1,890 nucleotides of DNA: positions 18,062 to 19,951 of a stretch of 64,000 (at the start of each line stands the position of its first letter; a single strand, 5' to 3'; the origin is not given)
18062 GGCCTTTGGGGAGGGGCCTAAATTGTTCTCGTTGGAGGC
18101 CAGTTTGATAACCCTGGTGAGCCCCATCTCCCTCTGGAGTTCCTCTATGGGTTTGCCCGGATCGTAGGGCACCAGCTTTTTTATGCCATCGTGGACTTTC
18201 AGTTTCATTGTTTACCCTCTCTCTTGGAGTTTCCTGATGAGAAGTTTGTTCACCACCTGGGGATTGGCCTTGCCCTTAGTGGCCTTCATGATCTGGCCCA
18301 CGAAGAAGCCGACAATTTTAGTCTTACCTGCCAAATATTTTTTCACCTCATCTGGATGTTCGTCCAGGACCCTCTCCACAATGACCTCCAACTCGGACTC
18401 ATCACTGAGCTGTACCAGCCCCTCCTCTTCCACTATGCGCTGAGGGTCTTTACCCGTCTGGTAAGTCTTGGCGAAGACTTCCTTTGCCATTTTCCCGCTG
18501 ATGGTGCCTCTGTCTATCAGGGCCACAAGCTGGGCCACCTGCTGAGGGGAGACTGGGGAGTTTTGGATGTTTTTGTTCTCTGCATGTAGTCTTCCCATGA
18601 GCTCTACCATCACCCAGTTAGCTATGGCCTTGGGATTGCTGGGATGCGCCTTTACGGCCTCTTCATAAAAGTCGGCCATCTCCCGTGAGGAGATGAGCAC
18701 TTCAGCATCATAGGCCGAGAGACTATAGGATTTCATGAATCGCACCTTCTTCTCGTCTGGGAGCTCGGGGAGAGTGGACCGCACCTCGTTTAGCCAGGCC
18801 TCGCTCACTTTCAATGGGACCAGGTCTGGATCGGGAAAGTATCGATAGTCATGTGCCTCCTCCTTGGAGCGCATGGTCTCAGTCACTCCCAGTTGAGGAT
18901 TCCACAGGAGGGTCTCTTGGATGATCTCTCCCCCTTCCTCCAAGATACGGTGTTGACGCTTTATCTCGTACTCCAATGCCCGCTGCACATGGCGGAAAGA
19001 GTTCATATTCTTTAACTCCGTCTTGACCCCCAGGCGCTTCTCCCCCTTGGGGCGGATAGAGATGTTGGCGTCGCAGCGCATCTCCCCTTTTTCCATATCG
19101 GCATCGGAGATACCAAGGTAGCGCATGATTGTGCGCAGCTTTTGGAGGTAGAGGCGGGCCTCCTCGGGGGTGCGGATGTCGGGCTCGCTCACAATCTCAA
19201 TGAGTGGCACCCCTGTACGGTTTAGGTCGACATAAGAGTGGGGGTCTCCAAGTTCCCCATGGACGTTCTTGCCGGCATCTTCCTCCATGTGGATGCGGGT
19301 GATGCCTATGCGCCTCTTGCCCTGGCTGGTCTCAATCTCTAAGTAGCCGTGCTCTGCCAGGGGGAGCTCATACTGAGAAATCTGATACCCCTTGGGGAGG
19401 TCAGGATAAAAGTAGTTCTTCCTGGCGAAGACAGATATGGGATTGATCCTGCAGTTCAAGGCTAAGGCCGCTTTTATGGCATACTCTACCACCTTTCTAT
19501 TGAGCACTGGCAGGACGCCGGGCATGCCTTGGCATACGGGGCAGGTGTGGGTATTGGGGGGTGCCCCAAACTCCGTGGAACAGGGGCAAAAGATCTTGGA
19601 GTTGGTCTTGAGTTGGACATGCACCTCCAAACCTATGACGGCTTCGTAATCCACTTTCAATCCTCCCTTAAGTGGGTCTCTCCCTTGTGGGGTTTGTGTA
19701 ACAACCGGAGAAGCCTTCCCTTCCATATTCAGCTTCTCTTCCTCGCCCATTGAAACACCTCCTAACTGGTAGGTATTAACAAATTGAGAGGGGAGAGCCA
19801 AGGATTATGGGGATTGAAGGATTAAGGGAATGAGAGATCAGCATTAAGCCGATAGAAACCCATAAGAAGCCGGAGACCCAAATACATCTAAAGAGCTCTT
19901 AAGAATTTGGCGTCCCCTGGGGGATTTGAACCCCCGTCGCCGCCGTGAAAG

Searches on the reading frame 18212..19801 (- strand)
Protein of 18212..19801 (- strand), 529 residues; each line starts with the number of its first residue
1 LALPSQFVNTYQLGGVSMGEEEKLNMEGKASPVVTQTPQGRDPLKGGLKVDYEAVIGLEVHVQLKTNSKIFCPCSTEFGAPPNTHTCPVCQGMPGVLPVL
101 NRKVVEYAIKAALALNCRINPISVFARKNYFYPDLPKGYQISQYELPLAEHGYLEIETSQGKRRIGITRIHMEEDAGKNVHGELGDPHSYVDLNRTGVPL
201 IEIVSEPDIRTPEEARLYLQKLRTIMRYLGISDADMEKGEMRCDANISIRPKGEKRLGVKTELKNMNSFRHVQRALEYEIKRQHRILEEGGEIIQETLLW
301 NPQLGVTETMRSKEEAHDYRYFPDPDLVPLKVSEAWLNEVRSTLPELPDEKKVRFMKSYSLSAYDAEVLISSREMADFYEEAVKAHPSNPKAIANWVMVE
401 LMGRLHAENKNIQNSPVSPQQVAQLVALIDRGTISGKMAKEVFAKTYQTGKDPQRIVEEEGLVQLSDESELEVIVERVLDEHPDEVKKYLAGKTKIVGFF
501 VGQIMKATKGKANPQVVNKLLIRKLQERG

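Call 66: search_protein_families(library=pfam, proteins=[window:18212-19801:-], max_evalue=0.001)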
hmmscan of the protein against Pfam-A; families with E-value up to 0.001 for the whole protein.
window:18212-19801:- (529 aa): 2 families
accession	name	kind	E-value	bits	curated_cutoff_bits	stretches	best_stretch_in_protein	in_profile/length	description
PF02934.20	GatB_N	-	1.2e-128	428.6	23.4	1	55-337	2-276/277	GatB/GatE catalytic domain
PF02637.23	GatB_Yqey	-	6.4e-55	185.5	27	1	377-525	1-148/148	GatB domain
